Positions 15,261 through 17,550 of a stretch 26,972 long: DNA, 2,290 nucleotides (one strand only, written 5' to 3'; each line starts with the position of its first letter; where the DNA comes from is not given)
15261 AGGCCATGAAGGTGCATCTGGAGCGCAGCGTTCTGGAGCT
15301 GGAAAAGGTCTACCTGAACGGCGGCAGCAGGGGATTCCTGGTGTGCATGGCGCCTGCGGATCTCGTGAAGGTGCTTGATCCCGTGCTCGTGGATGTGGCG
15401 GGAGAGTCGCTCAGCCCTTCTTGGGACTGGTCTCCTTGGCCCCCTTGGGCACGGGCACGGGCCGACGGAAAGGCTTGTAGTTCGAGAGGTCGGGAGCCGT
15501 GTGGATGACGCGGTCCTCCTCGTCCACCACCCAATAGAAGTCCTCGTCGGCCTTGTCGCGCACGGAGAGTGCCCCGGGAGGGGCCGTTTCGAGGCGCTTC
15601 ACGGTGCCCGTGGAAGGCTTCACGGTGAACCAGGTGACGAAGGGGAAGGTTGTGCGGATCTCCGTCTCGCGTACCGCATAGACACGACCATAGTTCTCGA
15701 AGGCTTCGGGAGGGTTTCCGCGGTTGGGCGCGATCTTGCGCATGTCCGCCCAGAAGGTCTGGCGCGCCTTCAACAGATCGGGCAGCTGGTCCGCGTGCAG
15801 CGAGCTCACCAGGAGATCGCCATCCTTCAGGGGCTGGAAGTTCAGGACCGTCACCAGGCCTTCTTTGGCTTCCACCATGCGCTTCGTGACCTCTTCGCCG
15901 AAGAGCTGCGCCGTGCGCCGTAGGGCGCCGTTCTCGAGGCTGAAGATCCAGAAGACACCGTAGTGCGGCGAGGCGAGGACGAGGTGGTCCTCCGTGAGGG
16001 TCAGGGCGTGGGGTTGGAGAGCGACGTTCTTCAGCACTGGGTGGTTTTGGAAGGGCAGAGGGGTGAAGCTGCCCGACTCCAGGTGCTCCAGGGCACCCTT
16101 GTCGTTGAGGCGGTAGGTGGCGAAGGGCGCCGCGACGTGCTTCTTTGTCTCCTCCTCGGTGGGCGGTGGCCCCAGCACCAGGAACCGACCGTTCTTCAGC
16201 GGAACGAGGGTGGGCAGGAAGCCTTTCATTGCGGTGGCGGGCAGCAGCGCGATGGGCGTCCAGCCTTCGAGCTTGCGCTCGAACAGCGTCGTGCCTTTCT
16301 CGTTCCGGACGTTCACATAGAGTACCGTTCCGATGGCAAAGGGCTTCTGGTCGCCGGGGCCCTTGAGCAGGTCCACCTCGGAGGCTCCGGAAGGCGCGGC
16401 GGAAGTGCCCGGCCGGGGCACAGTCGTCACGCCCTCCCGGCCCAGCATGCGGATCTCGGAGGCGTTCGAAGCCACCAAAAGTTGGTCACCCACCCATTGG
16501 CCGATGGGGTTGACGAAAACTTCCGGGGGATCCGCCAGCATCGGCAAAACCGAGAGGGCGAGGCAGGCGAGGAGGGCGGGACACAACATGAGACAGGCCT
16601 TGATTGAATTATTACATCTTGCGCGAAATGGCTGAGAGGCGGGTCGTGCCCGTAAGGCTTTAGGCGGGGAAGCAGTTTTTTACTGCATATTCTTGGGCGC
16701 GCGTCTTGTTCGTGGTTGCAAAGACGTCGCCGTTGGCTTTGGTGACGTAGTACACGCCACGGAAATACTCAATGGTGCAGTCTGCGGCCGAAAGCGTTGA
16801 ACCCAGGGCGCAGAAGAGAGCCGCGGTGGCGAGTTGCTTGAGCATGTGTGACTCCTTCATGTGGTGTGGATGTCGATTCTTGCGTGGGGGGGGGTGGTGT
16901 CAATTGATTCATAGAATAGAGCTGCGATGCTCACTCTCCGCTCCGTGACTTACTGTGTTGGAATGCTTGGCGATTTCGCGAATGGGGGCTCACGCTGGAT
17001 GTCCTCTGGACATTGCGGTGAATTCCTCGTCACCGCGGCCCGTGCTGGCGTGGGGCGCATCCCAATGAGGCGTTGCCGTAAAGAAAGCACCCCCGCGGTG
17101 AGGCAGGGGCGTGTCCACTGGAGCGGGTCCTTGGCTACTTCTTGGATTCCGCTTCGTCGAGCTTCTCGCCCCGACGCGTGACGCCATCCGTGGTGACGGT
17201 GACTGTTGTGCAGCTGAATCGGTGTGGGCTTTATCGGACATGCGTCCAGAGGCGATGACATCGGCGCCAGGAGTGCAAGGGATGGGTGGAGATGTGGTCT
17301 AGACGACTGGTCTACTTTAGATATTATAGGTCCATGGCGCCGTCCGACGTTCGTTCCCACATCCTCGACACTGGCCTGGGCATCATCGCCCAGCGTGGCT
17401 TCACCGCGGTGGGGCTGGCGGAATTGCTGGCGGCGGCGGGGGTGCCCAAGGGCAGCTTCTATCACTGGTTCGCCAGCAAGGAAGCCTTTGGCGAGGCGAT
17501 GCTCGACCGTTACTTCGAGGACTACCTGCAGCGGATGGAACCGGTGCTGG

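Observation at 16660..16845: Lower-GC mini-gene for a ~40-aa secreted two-cysteine peptide upstream of an unknown 392-aa secreted protein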

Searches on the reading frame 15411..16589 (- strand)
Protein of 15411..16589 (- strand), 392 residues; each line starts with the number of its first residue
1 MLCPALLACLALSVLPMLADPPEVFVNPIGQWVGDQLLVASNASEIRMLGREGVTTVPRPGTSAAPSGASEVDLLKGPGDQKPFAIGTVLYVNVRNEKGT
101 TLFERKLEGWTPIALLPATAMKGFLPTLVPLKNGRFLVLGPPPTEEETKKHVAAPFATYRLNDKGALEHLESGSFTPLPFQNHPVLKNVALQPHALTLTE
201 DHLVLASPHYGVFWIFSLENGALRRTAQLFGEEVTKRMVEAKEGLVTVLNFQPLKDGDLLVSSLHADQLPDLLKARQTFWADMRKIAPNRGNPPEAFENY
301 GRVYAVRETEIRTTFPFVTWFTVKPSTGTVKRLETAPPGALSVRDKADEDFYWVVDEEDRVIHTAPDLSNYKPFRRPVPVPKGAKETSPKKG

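Call 6: search_protein_families(library=pfam, proteins=[window:15411-16589:-], max_evalue=0.1)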
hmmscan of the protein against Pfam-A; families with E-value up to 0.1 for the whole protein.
window:15411-16589:- (392 aa): 0 families

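Call 7: search_protein_families(library=ncbifam, proteins=[window:15411-16589:-], max_evalue=1)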
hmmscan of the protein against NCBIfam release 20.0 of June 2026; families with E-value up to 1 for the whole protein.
window:15411-16589:- (392 aa): 0 families
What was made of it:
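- Checked: It has no Pfam or NCBIfam match (calls 6, 7).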

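Call 9: find_homologous_proteins(query=window:15411-16589:-)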
Query window:15411-16589:- (392 aa): 2 proteins with E <= 0.001 among 8000 candidates.
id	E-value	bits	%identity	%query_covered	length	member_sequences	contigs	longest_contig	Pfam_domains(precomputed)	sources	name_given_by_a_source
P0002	4.1e-264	894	100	100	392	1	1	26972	-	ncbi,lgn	-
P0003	2.6e-11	61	25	85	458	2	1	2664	-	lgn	-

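Call 11: find_encoding_contigs(protein=P0003, flank=10000)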
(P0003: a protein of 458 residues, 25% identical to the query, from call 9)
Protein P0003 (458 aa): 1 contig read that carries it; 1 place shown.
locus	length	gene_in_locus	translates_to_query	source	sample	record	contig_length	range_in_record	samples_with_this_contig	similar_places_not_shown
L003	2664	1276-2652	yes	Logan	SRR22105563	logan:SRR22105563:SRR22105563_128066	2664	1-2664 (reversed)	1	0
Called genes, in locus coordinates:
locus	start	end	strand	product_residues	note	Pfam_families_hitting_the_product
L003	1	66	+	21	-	?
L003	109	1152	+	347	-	-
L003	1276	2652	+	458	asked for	-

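Call 22: search_solved_structures(query=window:15411-16589:-, max_evalue=1)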
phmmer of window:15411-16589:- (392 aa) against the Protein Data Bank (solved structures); distinct sequences matched with E-value up to 1: 1.
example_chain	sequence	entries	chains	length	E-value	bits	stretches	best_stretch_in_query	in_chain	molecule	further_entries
5vit_C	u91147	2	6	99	0.39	12.9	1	67-132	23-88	MdcC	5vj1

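Call 24: search_protein_representatives(protein=window:15411-16589:-)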
Query: 392 residues. Proteins with E-value up to 0.001 (for the whole library): 126; up to 1e-10: 35; up to 1e-30: 5. The best 126 are listed.
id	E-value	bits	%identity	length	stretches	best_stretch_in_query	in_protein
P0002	1.3e-264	893.6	100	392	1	1-392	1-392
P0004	3.7e-39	151.3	32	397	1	11-378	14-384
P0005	1.8e-37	145.7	29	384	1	6-367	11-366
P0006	5.2e-32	127.8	33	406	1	115-371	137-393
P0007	9.3e-31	123.7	29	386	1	9-362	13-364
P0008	7.5e-28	114.1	32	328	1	90-383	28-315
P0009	9.6e-27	110.4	29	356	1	14-340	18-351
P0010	6.5e-25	104.4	29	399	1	22-363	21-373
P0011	9.4e-25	103.9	27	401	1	8-384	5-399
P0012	3.8e-23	98.6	34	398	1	109-372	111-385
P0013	3.5e-22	95.4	30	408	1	96-377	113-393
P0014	1.6e-21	93.3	29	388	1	31-361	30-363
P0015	1.8e-21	93.1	30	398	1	110-390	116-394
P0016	5.2e-20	88.3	29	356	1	6-347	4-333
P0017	1.5e-15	73.6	27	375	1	12-340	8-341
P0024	3.0e-13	66.0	23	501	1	120-352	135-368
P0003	8.1e-12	61.3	28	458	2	110-363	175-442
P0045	8.3e-10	54.7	33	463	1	196-366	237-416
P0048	1.2e-09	54.2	28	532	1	196-353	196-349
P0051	3.5e-09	52.6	30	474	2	196-347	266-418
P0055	2.2e-08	50.0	26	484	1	196-370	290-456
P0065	9.7e-08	47.9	21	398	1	128-353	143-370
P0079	8.6e-07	44.8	24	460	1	177-356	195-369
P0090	2.9e-06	43.0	26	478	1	128-353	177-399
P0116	2.3e-04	36.8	24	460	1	192-344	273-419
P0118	3.6e-04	36.1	30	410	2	198-349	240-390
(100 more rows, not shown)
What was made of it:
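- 15411..16589 (-): Gene for the 392-aa exported beta-propeller protein of an un-named family. 126 representative clusters at E<=1e-3 (call 24).
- The propeller family has 126 representatives (call 24).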

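Call 31: search_protein_families(library=pfam, alignment_id=A1, max_evalue=0.01)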
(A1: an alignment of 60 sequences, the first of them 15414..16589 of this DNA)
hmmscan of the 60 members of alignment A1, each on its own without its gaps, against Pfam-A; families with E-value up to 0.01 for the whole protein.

A. member 1, window:15414-16589:- (392 aa): 0 families

B. families by the number of members that match (of 60 scanned): 4 families
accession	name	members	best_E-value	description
PF07676.18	PD40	1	0.0019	WD40-like Beta Propeller Repeat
PF13964.12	Kelch_6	1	0.0024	Kelch motif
PF19534.4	DUF6059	1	0.0037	Family of unknown function (DUF6059)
PF13360.13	PQQ_2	1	0.0083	Outer membrane protein assembly factor BamB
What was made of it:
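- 15411..16589 (-): No Pfam match in 60 members (call 31).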

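Call 35: find_homologous_proteins(query=A1, max_evalue=0.00001)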
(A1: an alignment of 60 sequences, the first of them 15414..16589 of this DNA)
Query A1 (60 sequences) (392 aa, profile of the alignment): 5 proteins with E <= 0.00001 among 8000 candidates.
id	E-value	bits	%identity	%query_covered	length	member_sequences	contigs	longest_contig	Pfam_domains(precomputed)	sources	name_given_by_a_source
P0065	1.9e-101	358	21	57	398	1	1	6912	-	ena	-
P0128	1.4e-95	339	22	55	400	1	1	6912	-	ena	-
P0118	2.0e-92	329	23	40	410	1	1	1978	-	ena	-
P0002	3.2e-81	292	100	100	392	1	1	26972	-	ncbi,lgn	-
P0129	1.6e-10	59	53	4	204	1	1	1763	-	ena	-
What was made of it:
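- Tried and rejected: The third word-index protein search, run with the alignment, returned only 5 proteins (call 35).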

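Call 36: find_encoding_contigs(protein=P0065, flank=7000)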
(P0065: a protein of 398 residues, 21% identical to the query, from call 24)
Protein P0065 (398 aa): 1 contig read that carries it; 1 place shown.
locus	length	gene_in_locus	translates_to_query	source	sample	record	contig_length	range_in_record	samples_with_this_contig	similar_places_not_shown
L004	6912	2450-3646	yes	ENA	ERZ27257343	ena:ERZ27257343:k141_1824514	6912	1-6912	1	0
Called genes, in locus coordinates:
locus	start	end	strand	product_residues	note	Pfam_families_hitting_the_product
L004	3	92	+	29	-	?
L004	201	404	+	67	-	PF24749:DUF7695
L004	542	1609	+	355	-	PF00226:DnaJ, PF01556:DnaJ_C, PF00684:DnaJ_CXXCXGXG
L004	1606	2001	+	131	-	PF00376:MerR, PF13411:MerR_1, PF13591:MerR_2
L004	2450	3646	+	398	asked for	-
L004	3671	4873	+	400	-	-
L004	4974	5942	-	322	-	PF22073:Cep192_D4 (faint), PF22544:HYDIN_VesB_CFA65-like_Ig, PF07610:DUF1573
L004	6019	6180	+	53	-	-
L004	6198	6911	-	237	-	?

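Call 37: find_encoding_contigs(protein=P0118, flank=3000)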
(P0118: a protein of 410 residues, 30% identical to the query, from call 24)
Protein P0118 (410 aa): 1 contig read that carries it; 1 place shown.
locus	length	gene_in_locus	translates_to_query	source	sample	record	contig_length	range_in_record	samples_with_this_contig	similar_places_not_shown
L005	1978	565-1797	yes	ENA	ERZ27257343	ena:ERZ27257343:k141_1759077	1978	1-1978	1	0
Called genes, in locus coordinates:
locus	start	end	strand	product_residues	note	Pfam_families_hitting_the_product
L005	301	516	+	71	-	-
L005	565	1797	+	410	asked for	-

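Call 38: predict_structure(alignment_id=A1)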
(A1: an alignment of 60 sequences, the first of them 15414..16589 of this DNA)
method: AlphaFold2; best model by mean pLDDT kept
length: 392 residues; sequences in the alignment: 60
mean_pLDDT: 85.5   pTM: 0.85
mean pLDDT of the five models: 85.5, 85.4, 85.0, 84.2, 84.1
residues with pLDDT >= 90: 214; 70-90: 123; 50-70: 46; < 50: 9
segments of 3 or more residues with pLDDT < 50: 18-21, 69-71
pLDDT, mean of each block of 10 residues (from residue 1): 77 60 61 94 83 90 57 57 91 90 93 90 83 96 89 90 97 77 73 85 94 96 95 90 87 97 94 92 80 83 90 94 98 97 82 94 91 80 73 66
secondary structure, 60 per line:
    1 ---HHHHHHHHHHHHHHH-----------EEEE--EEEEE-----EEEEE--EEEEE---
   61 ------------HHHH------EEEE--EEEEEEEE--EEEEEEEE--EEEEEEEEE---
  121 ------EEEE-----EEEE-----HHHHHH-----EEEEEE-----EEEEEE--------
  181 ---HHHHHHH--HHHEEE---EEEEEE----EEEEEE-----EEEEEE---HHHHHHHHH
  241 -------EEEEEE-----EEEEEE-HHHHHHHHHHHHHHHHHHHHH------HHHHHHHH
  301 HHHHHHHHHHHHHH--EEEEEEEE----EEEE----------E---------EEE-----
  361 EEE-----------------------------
elements in order: H4-18 E30-33 E36-40 E46-50 E53-57 H73-76 E83-86 E89-96 E99-106 E109-117 E127-130 E136-139 H145-150 E156-161 E167-172 H184-190 E196-198 E202-207 E212-217 E223-228 H232-240 E248-253 E259-264 H266-286 H293-314 E317-324 E329-332 E353-355 E361-363
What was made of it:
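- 15411..16589 (-): AlphaFold2 pLDDT 85.5, pTM 0.85 (call 38).
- The propeller has no transmembrane or signalling output domain (calls 6, 31, 38).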

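Call 42: find_encoding_contigs(protein=P0004, flank=4000)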
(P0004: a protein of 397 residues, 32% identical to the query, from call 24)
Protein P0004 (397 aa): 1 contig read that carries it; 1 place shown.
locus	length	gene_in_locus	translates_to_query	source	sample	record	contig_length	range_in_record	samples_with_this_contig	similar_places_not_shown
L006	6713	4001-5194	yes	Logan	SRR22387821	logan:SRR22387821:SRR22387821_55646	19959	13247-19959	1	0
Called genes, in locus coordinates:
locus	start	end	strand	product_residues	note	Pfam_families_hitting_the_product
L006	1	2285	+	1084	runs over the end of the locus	PF26549:Tricorn_N, PF26550:Tricorn_2nd (weak), PF07676:PD40, PF26549:Tricorn_N, PF26550:Tricorn_2nd, PF14684:Tricorn_C1, PF14685:PDZ_Tricorn, PF03572:Peptidase_S41, +3 more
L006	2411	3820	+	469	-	PF00578:AhpC-TSA, PF08534:Redoxin, PF00085:Thioredoxin, PF13905:Thioredoxin_8 (weak)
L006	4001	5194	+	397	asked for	-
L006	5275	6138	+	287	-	PF23023:Anti-Pycsar_Apyc1, PF00753:Lactamase_B, PF12706:Lactamase_B_2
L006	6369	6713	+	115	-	?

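Call 45: find_encoding_contigs(protein=P0005, flank=4000)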
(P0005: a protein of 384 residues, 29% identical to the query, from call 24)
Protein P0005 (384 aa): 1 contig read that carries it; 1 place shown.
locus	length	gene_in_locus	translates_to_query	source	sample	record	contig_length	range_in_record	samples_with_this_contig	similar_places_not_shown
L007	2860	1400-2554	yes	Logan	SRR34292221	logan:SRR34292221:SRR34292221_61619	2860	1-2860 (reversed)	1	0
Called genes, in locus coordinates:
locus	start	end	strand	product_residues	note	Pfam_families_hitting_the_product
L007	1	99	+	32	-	?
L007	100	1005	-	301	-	PF04960:Glutaminase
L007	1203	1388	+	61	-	-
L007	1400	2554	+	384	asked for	-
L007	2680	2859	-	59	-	?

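Call 46: find_encoding_contigs(protein=P0007, flank=4000)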
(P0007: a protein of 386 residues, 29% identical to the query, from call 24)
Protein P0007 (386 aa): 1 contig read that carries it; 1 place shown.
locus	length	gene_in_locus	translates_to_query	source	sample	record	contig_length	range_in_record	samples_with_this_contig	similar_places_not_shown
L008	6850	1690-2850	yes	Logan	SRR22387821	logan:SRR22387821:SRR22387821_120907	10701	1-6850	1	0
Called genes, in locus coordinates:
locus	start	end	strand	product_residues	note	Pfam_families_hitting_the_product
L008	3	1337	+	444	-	?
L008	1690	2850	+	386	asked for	-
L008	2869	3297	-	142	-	-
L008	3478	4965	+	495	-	PF01266:DAO, PF06039:Mqo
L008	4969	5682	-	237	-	PF01370:Epimerase (weak), PF02254:TrkA_N, PF02558:ApbA (faint), PF03446:NAD_binding_2 (weak)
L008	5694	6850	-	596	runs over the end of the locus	PF02386:TrkH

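Call 50: find_encoding_contigs(protein=P0006, flank=3000)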
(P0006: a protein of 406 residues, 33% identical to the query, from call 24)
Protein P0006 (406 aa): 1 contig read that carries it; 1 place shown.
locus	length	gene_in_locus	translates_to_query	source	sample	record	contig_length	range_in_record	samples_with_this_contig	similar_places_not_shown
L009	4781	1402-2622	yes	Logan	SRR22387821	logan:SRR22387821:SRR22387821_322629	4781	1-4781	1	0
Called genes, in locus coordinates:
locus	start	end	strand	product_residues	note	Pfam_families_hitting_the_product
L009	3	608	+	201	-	?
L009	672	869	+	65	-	PF02597:ThiS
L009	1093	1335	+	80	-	-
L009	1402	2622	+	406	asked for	-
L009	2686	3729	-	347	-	PF07885:Ion_trans_2, PF22614:Slo-like_RCK, PF02254:TrkA_N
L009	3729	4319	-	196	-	PF00565:SNase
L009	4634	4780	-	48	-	?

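Call 51: find_encoding_contigs(protein=P0010, flank=3000)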
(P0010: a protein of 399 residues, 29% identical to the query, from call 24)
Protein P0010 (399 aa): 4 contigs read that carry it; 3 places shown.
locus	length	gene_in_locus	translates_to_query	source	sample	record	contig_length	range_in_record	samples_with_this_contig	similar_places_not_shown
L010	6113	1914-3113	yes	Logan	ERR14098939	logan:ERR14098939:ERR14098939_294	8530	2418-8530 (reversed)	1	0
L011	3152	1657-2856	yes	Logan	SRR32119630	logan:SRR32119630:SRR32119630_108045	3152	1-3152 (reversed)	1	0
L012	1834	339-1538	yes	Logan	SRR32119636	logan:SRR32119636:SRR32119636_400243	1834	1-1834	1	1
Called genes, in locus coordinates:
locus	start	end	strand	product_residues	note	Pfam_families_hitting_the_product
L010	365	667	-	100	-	-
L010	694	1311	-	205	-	PF01656:CbiA, PF13614:AAA_31 (faint)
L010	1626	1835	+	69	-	-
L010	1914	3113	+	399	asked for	-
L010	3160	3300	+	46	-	-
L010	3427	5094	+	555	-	PF01446:Rep_1 (faint)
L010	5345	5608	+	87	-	PF02604:PhdYeFM_antitox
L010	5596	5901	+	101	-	PF05016:ParE_toxin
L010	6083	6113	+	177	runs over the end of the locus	-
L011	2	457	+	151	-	?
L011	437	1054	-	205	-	PF01656:CbiA, PF13614:AAA_31 (faint)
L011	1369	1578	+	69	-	-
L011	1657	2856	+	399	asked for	-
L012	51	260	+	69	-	-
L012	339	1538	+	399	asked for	-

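Call 77: search_protein_families(library=padloc, proteins=[window:15411-16589:-, P0010, P0065], max_evalue=0.1)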
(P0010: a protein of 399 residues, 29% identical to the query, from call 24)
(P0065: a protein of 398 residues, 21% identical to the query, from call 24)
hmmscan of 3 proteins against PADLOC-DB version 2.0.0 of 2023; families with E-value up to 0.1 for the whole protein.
window:15411-16589:- (392 aa): 0 families

P0010 (399 aa): 0 families

P0065 (398 aa): 0 families

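Call 78: search_protein_families(library=phrogs, proteins=[window:15411-16589:-, P0010, P0065], max_evalue=0.1)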
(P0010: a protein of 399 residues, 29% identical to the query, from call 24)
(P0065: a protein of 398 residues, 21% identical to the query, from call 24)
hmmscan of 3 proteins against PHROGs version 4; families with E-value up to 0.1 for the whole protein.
window:15411-16589:- (392 aa): 0 families

P0010 (399 aa): 1 family
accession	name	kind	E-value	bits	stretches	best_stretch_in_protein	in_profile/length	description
phrog_2183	-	unknown function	0.037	15.2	0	279-304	14-35/66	unknown function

P0065 (398 aa): 0 families
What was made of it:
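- No known toxin or immunity domain in Pfam, NCBIfam, PADLOC or PHROGs (calls 6, 7, 77, 78).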

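Call 86: search_dna_similar(query=P0010, collection=plasmids, mode=protein, max_evalue=0.001, max_rows=10)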
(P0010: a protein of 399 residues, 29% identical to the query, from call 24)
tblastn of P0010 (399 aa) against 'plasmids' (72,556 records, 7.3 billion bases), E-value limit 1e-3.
No match.

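Call 87: search_dna_similar(query=window:15411-16589:-, collection=plasmids, mode=protein, max_evalue=0.001, max_rows=10)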
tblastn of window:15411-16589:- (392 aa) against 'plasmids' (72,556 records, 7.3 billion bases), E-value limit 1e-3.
No match.
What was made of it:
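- Tried and rejected: tblastn of two propellers against PLSDB plasmids gave no match (calls 86, 87).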

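Call 95: search_protein_families(library=pfam, proteins=[P0024, P0048, P0055, P0090, P0051, P0045, P0116, P0079], max_evalue=0.01)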
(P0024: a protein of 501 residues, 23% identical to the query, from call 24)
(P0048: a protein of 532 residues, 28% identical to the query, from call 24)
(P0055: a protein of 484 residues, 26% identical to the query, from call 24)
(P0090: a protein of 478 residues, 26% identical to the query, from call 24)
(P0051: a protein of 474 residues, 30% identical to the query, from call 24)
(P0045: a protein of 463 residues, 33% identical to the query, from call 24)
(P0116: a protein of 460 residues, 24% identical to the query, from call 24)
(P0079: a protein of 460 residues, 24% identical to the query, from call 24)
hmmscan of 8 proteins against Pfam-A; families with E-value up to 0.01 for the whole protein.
P0024 (501 aa): 0 families

P0048 (532 aa): 0 families

P0055 (484 aa): 0 families

P0090 (478 aa): 0 families

P0051 (474 aa): 0 families

P0045 (463 aa): 0 families

P0116 (460 aa): 0 families

P0079 (460 aa): 0 families

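Call 96: find_encoding_contigs(protein=P0010, flank=10000, max_places=1)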
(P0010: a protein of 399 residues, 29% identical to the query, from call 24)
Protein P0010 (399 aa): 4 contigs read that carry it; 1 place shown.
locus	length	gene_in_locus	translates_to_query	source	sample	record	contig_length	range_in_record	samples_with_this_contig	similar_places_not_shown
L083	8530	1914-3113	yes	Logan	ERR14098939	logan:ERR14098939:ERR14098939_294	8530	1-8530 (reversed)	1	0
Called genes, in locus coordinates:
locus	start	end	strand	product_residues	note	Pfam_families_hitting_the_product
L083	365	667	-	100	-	-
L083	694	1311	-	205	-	PF01656:CbiA, PF13614:AAA_31 (faint)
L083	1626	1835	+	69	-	-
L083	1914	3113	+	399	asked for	-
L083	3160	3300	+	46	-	-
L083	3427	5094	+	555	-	PF01446:Rep_1 (faint)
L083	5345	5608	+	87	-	PF02604:PhdYeFM_antitox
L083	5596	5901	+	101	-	PF05016:ParE_toxin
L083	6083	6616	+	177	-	-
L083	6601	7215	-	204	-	-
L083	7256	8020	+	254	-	-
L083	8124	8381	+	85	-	-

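Call 100: find_encoding_contigs(protein=P0011, flank=2500, max_places=2)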
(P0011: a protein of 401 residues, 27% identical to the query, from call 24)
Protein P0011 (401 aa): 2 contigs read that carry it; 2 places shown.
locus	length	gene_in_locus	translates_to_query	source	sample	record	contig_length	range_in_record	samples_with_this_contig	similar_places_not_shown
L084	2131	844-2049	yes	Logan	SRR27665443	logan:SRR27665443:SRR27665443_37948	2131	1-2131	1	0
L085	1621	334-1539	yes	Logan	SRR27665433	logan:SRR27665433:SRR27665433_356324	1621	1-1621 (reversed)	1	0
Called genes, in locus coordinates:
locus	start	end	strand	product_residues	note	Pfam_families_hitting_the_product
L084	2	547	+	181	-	?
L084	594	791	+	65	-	-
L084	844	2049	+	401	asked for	-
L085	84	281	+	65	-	-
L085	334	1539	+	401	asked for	-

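Call 101: find_encoding_contigs(protein=P0012, flank=2500, max_places=2)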
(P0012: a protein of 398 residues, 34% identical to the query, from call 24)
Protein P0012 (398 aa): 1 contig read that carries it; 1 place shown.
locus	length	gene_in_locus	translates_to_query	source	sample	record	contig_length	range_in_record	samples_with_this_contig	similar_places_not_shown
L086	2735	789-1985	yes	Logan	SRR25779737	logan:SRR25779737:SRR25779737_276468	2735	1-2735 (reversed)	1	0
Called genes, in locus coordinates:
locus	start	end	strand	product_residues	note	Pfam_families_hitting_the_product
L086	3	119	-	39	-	?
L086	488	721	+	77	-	-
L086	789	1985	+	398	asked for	-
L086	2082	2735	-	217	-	?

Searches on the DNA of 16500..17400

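Call 18: search_rna_families(source=window, start=16500, end=17400, threshold=evalue, max_evalue=1)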
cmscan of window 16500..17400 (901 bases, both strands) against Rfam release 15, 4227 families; matches with E-value up to 1: 0.
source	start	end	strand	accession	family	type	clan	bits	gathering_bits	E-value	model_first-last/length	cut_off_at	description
